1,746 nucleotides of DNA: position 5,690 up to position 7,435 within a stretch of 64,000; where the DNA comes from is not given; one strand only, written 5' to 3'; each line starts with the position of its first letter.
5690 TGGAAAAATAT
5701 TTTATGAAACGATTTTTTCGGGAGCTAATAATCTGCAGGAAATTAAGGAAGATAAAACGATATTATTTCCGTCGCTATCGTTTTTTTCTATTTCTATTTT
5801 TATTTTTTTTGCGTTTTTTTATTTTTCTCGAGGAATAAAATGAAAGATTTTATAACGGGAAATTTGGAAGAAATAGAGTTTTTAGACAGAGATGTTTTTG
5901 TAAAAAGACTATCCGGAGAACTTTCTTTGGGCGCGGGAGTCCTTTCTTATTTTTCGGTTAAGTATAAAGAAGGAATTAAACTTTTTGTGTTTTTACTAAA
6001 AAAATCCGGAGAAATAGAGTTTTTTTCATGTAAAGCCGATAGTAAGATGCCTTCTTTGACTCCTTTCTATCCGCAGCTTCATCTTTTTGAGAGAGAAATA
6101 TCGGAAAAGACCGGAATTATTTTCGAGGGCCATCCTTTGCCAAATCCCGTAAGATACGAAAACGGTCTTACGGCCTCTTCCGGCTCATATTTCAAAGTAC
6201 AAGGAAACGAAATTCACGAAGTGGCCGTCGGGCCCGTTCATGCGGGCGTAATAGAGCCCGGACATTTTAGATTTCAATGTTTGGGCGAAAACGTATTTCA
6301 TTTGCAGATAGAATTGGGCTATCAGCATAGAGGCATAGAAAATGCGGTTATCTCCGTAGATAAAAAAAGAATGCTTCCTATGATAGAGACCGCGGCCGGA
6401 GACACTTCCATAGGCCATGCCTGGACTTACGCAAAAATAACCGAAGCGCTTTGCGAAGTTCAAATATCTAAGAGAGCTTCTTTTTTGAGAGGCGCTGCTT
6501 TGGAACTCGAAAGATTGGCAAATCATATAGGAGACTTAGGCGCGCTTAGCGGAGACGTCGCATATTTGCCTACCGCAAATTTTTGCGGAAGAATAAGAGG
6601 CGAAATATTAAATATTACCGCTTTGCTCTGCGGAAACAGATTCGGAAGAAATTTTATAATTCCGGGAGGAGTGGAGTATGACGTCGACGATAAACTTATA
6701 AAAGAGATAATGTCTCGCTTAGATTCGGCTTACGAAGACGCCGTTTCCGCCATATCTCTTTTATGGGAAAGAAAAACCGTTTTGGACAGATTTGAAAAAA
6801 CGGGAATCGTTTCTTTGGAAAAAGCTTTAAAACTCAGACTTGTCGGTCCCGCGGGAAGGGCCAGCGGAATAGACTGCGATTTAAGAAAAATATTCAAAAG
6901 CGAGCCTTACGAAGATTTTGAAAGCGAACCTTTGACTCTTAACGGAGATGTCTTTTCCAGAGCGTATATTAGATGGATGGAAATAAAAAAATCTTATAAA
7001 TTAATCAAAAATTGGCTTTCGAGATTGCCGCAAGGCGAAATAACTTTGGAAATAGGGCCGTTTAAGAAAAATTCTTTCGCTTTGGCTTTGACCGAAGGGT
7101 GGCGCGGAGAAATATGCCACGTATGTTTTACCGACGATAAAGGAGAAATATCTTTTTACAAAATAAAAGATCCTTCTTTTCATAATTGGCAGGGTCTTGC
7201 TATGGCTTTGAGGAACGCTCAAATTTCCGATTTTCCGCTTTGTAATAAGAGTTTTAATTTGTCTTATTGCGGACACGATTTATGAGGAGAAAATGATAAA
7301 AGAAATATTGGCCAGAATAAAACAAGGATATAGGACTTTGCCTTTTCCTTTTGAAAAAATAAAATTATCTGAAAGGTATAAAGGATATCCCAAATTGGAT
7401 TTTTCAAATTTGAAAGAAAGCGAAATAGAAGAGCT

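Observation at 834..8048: Complex-I-like, group-4-hydrogenase-like six-gene module whose large subunit appears to have lost the [NiFe] ligands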

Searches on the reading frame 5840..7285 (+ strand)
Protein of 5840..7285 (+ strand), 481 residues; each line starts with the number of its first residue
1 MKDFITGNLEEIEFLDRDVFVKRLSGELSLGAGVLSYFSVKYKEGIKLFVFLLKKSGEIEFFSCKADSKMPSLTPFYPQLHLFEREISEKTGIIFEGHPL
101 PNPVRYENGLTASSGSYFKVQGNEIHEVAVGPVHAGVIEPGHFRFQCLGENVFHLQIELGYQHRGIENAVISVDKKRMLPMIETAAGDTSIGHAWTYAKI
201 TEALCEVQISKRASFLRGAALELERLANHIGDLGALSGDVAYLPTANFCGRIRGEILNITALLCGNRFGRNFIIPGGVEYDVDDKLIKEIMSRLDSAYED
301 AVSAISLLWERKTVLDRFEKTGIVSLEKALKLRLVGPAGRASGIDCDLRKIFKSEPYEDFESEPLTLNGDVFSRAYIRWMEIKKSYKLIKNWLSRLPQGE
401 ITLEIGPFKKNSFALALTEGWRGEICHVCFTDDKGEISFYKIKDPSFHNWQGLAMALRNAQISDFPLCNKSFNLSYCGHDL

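Call 3: search_protein_families(library=pfam, proteins=[window:5840-7285:+], max_evalue=0.01)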
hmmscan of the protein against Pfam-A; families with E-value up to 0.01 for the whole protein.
window:5840-7285:+ (481 aa): 2 families
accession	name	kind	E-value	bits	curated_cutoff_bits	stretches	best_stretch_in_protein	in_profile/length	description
PF00346.24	Complex1_49kDa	-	4.2e-37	128.1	24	2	247-403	9-166/271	Respiratory-chain NADH dehydrogenase, 49 Kd subunit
PF00329.25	Complex1_30kDa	-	1.2e-06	29.6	22.5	1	65-101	64-100/124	Respiratory-chain NADH dehydrogenase, 30 Kd subunit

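Call 4: search_protein_families(library=ncbifam, proteins=[window:5840-7285:+], max_evalue=0.01)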
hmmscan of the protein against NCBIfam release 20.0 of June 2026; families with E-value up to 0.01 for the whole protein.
window:5840-7285:+ (481 aa): 14 families
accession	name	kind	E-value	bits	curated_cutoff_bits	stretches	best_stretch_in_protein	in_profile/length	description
NF004739.1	PRK06075.1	equivalog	1.3e-50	172.3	360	1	127-403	2-279/384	NADH-quinone oxidoreductase subunit D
NF008974.0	PRK12322.1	equivalog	2.8e-39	135.1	522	1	128-465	9-350/366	NADH-quinone oxidoreductase subunit D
TIGR01962.1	NuoD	equivalog_domain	1.3e-38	132.9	459.35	1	130-403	7-281/386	NADH dehydrogenase (quinone) subunit D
NF009808.0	PRK13292.1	equivalog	1.1e-36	126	1156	1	113-400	395-683/791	NADH-quinone oxidoreductase subunit B/C/D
NF040602.1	F420_dehyd_FpoD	exception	1.1e-31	110.2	600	1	128-446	10-325/372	F420H2 dehydrogenase subunit FpoD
NF008728.0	PRK11742.1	equivalog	3.6e-29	101.6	840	1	128-401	217-491/598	NADH-quinone oxidoreductase subunit C/D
NF005649.0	PRK07415.1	equivalog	2.2e-28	99.4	583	1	129-401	14-288/394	NAD(P)H-quinone oxidoreductase subunit H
NF005856.0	PRK07785.1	equivalog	6.2e-05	22.9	224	1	59-99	162-202/246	NADH-quinone oxidoreductase subunit C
NF045518.1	H2_NiFeSe_large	exception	0.00034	19.6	780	1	371-449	356-433/485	NiFeSe hydrogenase large subunit HysA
NF004737.0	PRK06074.2-4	equivalog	0.00039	20.4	144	1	40-99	43-104/150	NADH-quinone oxidoreductase subunit C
TIGR01961.1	NuoC_fam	subfamily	0.00043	20.8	122.45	1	64-100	63-99/122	NADH (or F420H2) dehydrogenase, subunit C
NF004732.0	PRK06074.1-4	equivalog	0.0063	16.3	376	0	70-99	146-175/250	NADH-quinone oxidoreductase subunit C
NF004733.0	PRK06074.1-5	equivalog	0.007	16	225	0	65-99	95-129/203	NADH-quinone oxidoreductase subunit C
NF033181.1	NiFeSe_hydrog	equivalog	0.0071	15.3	600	0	370-449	370-448/507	nickel-dependent hydrogenase large subunit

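Call 5: search_solved_structures(query=window:5840-7285:+, max_evalue=0.001, show_alignments=5)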
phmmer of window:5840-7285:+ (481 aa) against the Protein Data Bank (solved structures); distinct sequences matched with E-value up to 0.001: 54.
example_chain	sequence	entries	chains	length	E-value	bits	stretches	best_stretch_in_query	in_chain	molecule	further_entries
6cfw_L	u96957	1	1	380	2.8e-31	112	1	128-468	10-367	Membrane-bound hydrogenase subunit alpha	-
2fug_4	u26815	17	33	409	1.3e-29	106.5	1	123-401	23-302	NADH-quinone oxidoreductase chain 4 | NADH-QUINONE OXIDOREDUCTASE SUBUNIT 4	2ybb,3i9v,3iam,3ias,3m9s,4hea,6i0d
7z0s_E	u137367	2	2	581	5.3e-29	104.5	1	126-476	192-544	Formate hydrogenlyase subunit 5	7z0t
7wfg_H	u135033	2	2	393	1e-26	96.9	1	120-401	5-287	NAD(P)H-quinone oxidoreductase subunit H, chloroplastic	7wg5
7q5y_B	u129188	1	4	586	7.1e-26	94.2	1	130-396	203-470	NADH-quinone oxidoreductase subunit C/D 2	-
6hum_H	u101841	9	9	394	1.1e-25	93.6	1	130-400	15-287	NAD(P)H-quinone oxidoreductase subunit H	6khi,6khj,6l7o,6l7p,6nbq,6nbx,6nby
7eu3_H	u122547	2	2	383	1.2e-24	90.1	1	131-412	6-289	NAD(P)H-quinone oxidoreductase subunit H, chloroplastic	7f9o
9grx_H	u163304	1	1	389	2.4e-23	85.8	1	129-410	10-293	NAD(P)H-quinone oxidoreductase subunit H, chloroplastic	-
7zm7_C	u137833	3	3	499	1.7e-21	79.7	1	119-404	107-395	NADH-ubiquinone oxidoreductase 49 kDa subunit-like protein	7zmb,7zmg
8iuf_S2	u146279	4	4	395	4.1e-21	78.5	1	143-408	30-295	NDUFS2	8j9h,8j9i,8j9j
8ba0_D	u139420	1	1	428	3.6e-20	75.4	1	131-404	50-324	Complex I-49kD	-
8b9z_D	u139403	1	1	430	3.6e-20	75.3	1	131-404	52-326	Complex I-49kD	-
8esw_S2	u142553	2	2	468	4.6e-20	75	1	131-404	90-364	Complex I-49kD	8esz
6h8k_C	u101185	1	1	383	5.2e-20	74.8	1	131-413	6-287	NUCM protein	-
6gcs_C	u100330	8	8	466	6.7e-20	74.4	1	130-413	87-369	49-KDA PROTEIN (NUCM) | Subunit NUCM of NADH:Ubiquinone Oxidoreductase (Complex I) | NUCM protein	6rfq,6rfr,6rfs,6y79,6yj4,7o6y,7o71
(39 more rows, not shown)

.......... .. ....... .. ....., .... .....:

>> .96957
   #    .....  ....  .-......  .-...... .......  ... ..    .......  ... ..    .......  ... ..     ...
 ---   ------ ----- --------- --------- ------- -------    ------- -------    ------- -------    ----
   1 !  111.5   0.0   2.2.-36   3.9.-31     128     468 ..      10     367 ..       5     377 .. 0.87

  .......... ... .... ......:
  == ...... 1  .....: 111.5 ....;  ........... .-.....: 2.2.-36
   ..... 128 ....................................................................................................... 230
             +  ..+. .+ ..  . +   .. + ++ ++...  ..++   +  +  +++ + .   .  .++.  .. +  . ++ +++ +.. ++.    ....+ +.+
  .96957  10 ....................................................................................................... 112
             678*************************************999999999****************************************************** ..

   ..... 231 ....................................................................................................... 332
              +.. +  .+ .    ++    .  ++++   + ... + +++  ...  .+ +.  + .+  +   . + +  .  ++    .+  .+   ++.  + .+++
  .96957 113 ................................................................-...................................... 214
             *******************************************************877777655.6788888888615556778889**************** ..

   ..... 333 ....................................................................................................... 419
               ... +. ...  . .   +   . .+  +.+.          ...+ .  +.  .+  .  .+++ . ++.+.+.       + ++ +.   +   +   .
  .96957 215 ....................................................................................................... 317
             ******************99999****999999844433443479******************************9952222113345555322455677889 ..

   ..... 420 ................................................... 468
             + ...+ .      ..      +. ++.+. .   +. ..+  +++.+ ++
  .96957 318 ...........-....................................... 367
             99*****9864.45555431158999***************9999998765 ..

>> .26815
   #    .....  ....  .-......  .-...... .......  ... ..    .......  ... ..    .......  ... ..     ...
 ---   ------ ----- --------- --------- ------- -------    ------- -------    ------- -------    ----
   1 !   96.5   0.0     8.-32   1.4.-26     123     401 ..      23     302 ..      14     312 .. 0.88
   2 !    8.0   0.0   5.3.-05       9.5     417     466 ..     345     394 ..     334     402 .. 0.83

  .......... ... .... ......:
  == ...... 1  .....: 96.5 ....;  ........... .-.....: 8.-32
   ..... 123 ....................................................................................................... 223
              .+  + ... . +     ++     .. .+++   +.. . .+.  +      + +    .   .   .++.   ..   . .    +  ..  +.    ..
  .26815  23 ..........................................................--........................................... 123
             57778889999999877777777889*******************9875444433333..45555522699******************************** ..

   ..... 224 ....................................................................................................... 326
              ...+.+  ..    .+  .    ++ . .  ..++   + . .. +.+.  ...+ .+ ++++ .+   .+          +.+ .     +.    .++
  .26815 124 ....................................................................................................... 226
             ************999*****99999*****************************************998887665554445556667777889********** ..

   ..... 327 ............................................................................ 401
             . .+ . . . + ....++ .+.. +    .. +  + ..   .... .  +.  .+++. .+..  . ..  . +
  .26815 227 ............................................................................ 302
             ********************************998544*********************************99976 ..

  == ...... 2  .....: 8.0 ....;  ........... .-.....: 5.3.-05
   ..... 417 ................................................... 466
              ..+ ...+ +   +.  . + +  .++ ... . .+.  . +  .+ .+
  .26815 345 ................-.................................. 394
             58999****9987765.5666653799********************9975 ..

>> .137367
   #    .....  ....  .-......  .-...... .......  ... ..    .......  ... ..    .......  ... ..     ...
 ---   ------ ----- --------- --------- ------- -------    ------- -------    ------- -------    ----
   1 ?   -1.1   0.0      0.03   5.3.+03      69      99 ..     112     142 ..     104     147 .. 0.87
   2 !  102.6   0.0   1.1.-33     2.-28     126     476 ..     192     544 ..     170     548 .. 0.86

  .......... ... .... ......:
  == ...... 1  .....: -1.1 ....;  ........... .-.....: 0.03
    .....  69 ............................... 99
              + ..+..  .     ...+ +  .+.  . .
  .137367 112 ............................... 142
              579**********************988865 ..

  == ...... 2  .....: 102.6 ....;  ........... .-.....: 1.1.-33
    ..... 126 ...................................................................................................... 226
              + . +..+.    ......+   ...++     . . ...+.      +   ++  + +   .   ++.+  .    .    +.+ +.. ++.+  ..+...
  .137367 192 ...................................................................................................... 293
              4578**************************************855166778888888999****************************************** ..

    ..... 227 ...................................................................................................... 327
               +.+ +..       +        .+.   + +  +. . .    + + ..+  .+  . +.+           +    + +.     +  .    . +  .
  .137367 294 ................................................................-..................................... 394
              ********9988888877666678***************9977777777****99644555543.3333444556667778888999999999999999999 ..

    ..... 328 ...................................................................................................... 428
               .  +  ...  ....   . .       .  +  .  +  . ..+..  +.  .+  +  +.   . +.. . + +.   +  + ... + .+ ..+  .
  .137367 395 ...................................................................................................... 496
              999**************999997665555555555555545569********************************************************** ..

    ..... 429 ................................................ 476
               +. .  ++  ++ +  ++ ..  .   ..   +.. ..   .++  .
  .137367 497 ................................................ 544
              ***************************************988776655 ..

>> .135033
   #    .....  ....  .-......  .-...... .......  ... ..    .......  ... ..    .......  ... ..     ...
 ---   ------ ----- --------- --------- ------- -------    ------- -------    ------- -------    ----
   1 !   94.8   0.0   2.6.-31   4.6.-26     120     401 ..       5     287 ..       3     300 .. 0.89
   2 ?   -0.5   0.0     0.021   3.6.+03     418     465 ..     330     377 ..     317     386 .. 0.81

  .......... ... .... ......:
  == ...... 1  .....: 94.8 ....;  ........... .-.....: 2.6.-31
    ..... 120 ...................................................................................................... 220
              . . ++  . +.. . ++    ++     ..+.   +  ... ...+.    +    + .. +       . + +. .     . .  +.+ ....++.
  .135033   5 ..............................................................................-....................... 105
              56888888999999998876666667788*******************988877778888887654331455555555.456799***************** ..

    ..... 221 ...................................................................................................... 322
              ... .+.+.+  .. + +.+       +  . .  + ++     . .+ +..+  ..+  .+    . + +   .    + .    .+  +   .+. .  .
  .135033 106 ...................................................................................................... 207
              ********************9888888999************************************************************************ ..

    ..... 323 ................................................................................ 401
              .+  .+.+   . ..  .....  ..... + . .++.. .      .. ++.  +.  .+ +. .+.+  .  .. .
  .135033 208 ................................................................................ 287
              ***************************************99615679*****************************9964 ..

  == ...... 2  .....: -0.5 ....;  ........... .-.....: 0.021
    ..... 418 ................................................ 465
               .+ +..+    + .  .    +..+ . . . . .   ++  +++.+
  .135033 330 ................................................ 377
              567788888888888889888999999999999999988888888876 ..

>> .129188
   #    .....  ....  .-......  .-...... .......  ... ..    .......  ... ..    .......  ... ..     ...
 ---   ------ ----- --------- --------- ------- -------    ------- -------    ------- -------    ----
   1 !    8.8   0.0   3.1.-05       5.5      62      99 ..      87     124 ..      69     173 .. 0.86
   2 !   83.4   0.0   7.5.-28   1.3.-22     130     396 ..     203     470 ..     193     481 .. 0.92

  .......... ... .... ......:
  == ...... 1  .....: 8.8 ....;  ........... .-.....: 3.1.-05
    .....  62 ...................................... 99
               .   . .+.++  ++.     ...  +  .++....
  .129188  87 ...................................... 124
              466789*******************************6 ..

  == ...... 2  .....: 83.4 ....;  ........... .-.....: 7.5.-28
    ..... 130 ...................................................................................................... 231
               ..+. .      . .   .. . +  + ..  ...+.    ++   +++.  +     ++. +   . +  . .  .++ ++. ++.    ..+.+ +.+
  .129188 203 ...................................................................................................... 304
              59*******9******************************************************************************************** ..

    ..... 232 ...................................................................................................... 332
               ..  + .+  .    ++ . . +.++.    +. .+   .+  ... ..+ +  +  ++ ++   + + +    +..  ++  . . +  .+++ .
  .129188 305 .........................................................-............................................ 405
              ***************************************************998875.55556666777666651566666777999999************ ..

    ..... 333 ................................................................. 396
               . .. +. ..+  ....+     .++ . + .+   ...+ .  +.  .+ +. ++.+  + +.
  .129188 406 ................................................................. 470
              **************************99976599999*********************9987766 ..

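Call 7: find_homologous_proteins(query=window:5840-7285:+, max_evalue=1e-10)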
Query window:5840-7285:+ (481 aa): 8000 proteins with E <= 1e-10 among 8000 candidates; the best 120 are listed.
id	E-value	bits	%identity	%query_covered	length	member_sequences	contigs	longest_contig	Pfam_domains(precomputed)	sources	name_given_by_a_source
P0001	0.0e+0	1107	100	100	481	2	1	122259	PF00329.26,PF00346.25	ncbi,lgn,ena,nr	ncbi:MAG: hydrogenase [Elusimicrobia bacterium]|nr:hydrogenase [Elusimicrobiota bacterium]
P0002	6.5e-245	831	73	100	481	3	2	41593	PF00346.25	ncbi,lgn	ncbi:MAG: NADH-quinone oxidoreductase subunit C [Elusimicrobiota bacterium]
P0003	1.6e-235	800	71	100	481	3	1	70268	PF00346.25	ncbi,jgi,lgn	-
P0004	4.8e-193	660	61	100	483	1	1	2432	PF00346.25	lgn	-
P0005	2.3e-192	658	60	100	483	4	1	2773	PF00346.25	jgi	-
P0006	6.7e-185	634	59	100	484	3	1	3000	PF00346.25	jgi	jgi:Ni,Fe-hydrogenase III large subunit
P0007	5.0e-172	591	57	97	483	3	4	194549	PF00346.25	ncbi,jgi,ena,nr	ncbi:MAG: hydrogenase [Elusimicrobia bacterium GWC2_64_44]|nr:MAG: hydrogenase [Elusimicrobia bacter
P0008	3.3e-171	588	55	97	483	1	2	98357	PF00329.26,PF00346.25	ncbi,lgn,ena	ncbi:MAG: hydrogenase large subunit [Elusimicrobiales bacterium]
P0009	4.2e-170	585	56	99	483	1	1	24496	PF00346.25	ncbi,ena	-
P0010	2.4e-169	582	55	97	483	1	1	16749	PF00346.25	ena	-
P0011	2.9e-169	582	55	98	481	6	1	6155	PF00329.26,PF00346.25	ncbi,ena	-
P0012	5.3e-169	581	55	97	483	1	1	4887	PF00346.25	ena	-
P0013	5.7e-169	581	55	97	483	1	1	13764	PF00346.25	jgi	-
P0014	6.2e-169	581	56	99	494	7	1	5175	PF00329.26,PF00346.25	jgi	-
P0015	1.1e-168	580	57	91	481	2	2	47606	PF00346.25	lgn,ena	-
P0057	3.3e-160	552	54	99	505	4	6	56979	PF00346.25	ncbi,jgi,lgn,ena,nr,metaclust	ncbi:MAG: hydrogenase [Elusimicrobia bacterium GWA2_56_46]|nr:MAG: hydrogenase [Elusimicrobia bacter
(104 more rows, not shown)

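Call 12: find_encoding_contigs(protein=P0001, flank=10000, max_places=3)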
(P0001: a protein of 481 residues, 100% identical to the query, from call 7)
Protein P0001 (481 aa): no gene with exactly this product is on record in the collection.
